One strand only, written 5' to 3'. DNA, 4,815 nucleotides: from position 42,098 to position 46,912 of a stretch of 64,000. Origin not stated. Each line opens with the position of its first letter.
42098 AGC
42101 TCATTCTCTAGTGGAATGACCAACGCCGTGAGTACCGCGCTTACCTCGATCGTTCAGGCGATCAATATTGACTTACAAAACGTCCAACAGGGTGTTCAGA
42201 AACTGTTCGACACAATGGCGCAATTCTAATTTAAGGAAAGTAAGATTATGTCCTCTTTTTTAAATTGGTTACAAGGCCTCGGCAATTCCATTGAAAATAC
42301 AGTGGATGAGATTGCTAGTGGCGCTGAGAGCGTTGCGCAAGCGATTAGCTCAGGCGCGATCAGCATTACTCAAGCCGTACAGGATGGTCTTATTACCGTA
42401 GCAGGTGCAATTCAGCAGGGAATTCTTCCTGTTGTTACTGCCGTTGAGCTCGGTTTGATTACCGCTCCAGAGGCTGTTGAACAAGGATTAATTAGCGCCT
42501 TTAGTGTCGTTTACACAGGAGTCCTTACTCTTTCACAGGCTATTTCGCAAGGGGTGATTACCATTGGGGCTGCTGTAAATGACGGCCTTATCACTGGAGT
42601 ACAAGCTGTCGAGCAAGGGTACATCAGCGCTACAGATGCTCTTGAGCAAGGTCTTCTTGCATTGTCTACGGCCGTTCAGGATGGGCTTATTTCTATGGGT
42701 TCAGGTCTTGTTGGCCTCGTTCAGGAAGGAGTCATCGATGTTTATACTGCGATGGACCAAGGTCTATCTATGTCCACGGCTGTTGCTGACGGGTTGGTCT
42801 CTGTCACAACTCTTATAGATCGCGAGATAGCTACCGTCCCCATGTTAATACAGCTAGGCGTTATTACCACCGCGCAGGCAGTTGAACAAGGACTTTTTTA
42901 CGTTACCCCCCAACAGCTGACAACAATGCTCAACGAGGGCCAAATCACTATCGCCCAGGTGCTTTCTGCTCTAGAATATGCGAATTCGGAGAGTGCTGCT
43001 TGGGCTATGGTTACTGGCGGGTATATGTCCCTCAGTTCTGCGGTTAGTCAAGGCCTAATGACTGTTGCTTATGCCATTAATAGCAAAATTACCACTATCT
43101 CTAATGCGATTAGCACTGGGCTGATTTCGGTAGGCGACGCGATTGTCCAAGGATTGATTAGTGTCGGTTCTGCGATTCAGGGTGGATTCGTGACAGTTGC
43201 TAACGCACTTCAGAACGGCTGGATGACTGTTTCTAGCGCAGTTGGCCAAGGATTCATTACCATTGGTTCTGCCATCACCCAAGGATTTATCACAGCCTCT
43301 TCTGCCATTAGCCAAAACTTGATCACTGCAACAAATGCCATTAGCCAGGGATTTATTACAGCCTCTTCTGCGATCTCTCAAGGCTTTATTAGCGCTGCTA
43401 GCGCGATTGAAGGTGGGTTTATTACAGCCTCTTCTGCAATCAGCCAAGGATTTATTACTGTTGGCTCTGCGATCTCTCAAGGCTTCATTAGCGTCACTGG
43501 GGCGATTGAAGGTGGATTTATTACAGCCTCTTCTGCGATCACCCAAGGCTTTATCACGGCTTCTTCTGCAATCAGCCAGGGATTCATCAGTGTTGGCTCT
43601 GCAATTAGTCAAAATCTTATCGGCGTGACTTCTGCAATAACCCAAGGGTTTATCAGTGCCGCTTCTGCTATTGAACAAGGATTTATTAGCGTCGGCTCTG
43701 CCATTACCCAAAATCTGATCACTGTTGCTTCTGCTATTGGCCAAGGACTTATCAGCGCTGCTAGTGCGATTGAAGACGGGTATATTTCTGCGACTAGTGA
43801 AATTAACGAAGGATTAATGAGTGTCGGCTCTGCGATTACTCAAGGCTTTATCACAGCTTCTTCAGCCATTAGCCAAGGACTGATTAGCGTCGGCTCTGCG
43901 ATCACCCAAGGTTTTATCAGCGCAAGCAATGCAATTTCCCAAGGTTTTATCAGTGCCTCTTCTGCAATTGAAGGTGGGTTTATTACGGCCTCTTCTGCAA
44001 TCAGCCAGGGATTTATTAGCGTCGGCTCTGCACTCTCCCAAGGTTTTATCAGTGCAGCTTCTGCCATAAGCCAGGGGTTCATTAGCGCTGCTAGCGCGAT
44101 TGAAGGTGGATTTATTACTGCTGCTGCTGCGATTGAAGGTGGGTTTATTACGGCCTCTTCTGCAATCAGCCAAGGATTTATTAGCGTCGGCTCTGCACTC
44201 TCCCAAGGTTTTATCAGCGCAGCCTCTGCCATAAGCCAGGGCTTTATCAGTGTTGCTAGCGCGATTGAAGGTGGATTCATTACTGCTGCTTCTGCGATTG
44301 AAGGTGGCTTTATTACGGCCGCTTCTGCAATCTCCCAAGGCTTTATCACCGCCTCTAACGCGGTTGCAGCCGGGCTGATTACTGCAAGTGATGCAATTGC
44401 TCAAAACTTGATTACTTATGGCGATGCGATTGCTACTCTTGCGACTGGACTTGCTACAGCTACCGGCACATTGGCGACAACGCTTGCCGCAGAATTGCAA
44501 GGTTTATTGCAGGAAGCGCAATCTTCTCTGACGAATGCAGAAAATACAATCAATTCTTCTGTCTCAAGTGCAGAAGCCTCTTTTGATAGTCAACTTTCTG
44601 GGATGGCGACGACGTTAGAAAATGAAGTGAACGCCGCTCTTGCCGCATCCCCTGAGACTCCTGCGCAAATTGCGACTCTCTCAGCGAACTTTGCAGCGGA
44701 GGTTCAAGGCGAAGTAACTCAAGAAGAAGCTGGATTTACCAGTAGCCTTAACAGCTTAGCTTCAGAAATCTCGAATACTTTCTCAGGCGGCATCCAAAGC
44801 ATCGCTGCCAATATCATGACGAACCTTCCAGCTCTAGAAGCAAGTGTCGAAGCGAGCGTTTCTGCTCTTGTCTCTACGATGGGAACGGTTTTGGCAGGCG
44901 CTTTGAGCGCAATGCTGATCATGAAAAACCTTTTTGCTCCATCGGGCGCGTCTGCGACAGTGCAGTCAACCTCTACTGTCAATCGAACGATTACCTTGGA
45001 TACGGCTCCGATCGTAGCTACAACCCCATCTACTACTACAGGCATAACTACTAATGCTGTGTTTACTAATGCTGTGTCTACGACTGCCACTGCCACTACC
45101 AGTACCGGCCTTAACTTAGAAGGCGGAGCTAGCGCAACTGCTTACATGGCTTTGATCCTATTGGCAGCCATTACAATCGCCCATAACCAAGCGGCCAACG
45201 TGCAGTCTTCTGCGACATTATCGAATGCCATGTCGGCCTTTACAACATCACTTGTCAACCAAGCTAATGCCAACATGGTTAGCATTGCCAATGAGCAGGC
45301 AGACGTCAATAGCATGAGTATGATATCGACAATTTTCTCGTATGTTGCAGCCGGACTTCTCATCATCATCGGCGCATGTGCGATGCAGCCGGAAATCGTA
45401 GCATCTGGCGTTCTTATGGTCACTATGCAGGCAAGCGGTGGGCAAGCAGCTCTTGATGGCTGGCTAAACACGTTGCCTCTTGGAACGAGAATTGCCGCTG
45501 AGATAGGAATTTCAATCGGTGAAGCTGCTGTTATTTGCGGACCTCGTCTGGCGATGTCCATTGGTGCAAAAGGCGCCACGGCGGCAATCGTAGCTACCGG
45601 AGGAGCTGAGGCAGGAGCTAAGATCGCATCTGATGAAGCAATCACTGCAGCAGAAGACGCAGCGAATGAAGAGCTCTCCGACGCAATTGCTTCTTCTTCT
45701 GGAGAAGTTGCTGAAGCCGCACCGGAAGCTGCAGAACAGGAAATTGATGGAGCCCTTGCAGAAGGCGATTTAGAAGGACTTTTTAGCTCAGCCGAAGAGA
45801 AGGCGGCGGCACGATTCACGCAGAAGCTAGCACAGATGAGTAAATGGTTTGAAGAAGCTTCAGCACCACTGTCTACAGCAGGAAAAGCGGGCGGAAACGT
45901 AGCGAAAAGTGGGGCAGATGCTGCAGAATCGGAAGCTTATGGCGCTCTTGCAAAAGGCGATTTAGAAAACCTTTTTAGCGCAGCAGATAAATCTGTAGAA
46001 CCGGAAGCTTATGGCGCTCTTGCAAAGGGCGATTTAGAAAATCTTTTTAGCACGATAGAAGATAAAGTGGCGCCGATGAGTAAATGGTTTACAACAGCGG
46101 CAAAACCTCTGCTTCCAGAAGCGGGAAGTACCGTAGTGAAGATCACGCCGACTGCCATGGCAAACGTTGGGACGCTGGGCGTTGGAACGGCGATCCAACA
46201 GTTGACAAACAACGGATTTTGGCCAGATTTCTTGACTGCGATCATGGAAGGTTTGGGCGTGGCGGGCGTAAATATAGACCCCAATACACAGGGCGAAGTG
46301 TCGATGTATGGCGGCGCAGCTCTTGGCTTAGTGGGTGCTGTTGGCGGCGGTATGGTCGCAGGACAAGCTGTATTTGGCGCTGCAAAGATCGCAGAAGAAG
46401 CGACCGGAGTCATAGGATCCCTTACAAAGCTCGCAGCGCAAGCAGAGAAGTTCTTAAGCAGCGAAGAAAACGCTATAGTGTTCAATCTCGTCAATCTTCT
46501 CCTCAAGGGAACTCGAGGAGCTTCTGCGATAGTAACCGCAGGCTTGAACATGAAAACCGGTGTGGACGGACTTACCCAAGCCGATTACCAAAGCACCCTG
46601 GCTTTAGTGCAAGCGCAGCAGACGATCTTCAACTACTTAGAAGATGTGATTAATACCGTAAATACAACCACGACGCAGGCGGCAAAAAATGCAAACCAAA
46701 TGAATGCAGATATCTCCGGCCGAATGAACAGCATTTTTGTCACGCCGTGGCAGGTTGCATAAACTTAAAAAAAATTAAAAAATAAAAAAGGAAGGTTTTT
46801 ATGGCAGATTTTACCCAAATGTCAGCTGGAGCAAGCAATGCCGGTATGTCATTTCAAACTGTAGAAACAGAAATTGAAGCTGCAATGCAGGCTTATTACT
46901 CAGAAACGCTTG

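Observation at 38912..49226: Six-gene operon of unrecognisable Ser/Thr/Ala/Gln-rich proteins beside the injectisome needle block: candidate undescribed T3SS tip/translocon/effector module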

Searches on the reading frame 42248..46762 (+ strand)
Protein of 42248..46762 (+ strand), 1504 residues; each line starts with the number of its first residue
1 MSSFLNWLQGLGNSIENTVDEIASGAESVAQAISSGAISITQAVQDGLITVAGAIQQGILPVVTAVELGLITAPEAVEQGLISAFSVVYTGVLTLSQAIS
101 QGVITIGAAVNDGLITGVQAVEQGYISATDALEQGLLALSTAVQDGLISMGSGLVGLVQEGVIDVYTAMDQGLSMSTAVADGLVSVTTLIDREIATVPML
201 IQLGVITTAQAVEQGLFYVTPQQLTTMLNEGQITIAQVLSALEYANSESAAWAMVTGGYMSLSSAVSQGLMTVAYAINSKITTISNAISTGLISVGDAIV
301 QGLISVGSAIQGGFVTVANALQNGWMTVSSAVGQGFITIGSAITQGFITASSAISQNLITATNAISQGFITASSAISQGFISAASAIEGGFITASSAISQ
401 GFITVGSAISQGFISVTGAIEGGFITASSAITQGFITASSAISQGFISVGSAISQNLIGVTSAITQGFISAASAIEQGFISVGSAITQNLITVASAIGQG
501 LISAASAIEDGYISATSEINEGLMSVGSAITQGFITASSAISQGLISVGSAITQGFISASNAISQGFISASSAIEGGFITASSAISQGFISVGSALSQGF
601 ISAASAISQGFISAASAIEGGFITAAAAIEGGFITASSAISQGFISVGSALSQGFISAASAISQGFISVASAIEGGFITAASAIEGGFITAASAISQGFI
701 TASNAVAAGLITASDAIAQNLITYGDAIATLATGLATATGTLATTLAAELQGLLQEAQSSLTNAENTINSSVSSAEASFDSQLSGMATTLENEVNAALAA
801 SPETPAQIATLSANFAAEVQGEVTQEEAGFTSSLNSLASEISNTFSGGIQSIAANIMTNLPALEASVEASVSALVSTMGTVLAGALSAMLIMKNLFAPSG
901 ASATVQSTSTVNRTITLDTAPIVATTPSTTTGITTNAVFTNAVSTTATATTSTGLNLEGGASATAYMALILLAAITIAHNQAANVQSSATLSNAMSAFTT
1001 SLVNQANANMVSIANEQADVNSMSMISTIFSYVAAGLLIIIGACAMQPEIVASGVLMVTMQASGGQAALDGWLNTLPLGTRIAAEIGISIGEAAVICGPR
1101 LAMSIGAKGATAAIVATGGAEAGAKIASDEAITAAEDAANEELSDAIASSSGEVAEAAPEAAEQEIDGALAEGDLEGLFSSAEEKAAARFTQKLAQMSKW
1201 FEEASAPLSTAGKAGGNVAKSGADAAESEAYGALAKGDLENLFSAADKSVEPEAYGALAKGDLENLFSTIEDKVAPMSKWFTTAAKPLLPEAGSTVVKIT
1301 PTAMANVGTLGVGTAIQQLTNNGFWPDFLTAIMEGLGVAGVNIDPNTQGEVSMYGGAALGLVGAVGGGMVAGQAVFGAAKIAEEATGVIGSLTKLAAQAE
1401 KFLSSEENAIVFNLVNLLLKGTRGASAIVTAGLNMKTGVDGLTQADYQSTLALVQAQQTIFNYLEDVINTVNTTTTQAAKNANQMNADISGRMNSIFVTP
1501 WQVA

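Call 4: search_protein_families(library=pfam, proteins=[window:42248-46762:+], max_evalue=1)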
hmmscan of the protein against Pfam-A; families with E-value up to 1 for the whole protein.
window:42248-46762:+ (1504 aa): 3 families
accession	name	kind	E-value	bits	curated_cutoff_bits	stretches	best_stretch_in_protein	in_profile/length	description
PF01442.23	Apolipoprotein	-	0.00034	20.8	90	1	717-877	2-151/190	Apolipoprotein A1/A4/E domain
PF06627.17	DUF1153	-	0.055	14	23.5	0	62-79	38-55/87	Protein of unknown function (DUF1153)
PF17522.7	DUF5446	-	0.48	11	26.2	0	753-794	13-54/72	Family of unknown function (DUF5446)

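Call 5: search_protein_families(library=ncbifam, proteins=[window:42248-46762:+], max_evalue=1)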
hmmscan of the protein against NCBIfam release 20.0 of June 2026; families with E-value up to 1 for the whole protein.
window:42248-46762:+ (1504 aa): 2 families
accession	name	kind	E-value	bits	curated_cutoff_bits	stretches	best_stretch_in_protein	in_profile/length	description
TIGR02398.1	gluc_glyc_Psyn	equivalog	0.033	12.8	569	0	313-359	202-248/487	glucosylglycerol-phosphate synthase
NF051866.1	CtrAInhibSciP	equivalog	0.22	11.7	100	0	62-79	41-58/90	CtrA inhibitor SciP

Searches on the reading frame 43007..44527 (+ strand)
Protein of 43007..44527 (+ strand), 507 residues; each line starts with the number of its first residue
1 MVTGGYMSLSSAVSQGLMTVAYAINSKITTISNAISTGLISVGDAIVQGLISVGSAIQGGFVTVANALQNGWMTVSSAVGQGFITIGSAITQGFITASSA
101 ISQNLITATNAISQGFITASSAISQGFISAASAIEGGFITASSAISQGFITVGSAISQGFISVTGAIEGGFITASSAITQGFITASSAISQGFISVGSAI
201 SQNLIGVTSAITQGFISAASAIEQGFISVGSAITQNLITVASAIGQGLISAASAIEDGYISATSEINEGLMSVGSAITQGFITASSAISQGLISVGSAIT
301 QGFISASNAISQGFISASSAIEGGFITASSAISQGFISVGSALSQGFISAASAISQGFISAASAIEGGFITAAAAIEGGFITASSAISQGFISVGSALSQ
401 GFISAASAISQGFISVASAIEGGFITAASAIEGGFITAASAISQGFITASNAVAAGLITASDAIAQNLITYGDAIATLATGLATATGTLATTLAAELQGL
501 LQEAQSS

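Call 80: predict_structure(protein=window:43007-44527:+)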
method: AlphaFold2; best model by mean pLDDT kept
length: 507 residues; sequences in the alignment: 1
mean_pLDDT: 70.6   pTM: 0.68
mean pLDDT of the five models: 70.6, 53.0, 52.5, 45.7, 40.8
residues with pLDDT >= 90: 0; 70-90: 314; 50-70: 159; < 50: 34
segments of 3 or more residues with pLDDT < 50: 1-8, 10-16, 21-28, 465-467, 472-476
pLDDT, mean of each block of 10 residues (from residue 1): 38 48 47 53 57 57 62 60 63 66 62 71 67 73 74 75 77 75 76 75 74 75 77 76 77 81 82 85 81 85 81 83 82 82 80 79 77 78 78 79 75 76 72 69 67 58 52 51 64 78 73
secondary structure, 60 per line:
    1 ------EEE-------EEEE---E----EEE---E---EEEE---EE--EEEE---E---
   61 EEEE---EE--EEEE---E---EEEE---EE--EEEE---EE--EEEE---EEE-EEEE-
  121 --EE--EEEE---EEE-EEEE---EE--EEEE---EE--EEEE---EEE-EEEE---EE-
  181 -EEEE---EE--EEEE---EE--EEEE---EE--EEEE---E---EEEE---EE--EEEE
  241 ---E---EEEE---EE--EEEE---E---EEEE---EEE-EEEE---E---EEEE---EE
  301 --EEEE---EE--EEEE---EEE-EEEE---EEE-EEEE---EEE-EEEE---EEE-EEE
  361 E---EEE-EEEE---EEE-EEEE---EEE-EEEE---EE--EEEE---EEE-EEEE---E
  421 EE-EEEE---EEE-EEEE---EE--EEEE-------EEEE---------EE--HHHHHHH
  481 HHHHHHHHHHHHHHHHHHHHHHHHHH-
elements in order: E7-9 E17-20 E29-31 E39-42 E50-53 E61-64 E72-75 E83-86 E94-97 E105-108 E112-114 E116-119 E127-130 E134-136 E138-141 E149-152 E160-163 E167-169 E171-174 E182-185 E193-196 E204-207 E215-218 E226-229 E237-240 E248-251 E259-262 E270-273 E277-279 E281-284 E292-295 E303-306 E314-317 E321-323 E325-328 E332-334 E336-339 E343-345 E347-350 E354-356 E358-361 E365-367 E369-372 E376-378 E380-383 E387-389 E391-394 E402-405 E409-411 E413-416 E420-422 E424-427 E431-433 E435-438 E446-449 E457-460 H474-506

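Call 84: find_related_loci(query=window:43040-44350:+, collection=metagenome_contigs, flank=6000)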
Query window:43040-44350:+ (437 aa) in metagenome_contigs; peptide patterns used: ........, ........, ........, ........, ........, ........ (x = any residue, [..] = any of these).
465 stretches matched a pattern, but none encodes a relative of the query by tblastn (E <= 1e-3).

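Call 85: fold_search(model_id=the predicted structure, library=pdb)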
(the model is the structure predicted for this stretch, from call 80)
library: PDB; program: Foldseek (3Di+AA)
matches with E <= 10: 64; with E <= 0.001: 0
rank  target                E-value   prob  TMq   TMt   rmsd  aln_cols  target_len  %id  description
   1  4kh3                  1.2e-03  0.80  0.18  0.19  16.0       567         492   12  Structure of a bacterial self-associating protein (released 2014-01-15)
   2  7ko9                  1.8e-03  0.47  0.16  0.15  17.1       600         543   14  Crystal structure of antigen 43 from uropathogenic Escherichia coli UTI89 (released 2022-03-09)
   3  7koh_C                3.4e-03  0.69  0.19  0.18  16.6       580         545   14  Crystal structure of antigen 43 from Escherichia coli EDL933 (released 2022-03-09)
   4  7koh_B                4.5e-03  0.66  0.19  0.18  16.4       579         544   12  Crystal structure of antigen 43 from Escherichia coli EDL933 (released 2022-03-09)
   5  7koh_A                1.0e-02  0.51  0.21  0.20  16.6       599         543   12  Crystal structure of antigen 43 from Escherichia coli EDL933 (released 2022-03-09)
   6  7koh_D                1.2e-02  0.35  0.15  0.15  16.9       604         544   13  Crystal structure of antigen 43 from Escherichia coli EDL933 (released 2022-03-09)
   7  9uob_A                5.3e-02  0.10  0.13  0.12  17.8       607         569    9  Plant-TaNNS (released 2025-12-10)
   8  7kob                  6.4e-02  0.54  0.23  0.29  13.6       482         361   13  Crystal structure of antigen 43b from Escherichia coli CFT073 (released 2022-03-09)
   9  4rt6_A                1.0e-01  0.41  0.24  0.17  15.4       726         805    9  Structure of a complex between hemopexin and hemopexin binding protein (released 2016-05-18)
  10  6bea                  1.6e-01  0.10  0.17  0.18  16.0       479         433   11  Crystal structure of the autotransporter UpaB from E. coli strain CFT073 (released 2019-04-10)
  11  4rm6                  1.7e-01  0.21  0.21  0.17  15.9       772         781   10  Crystal structure of Hemopexin Binding Protein (released 2016-05-18)
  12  3p4g_A                3.8e-01  0.60  0.22  0.35  11.6       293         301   10  X-ray crystal structure of a hyperactive, Ca2+-dependent, beta-helical antifreeze protein from an Antarctic bacterium (released 2011-04-27)
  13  3ak5_A                6.1e-01  0.15  0.27  0.18  13.1       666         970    8  Hemoglobin protease (Hbp) passenger missing domain-2 (released 2010-10-06)
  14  1wxr                  6.9e-01  0.10  0.22  0.14  15.2       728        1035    7  Crystal structure of Heme Binding protein, an autotransporter hemoglobine protease from pathogenic Escherichia coli (released 2005-03-01)
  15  3syj                  8.3e-01  0.18  0.27  0.19  13.0       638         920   10  Crystal structure of the Haemophilus influenzae Hap adhesin (released 2011-08-24)
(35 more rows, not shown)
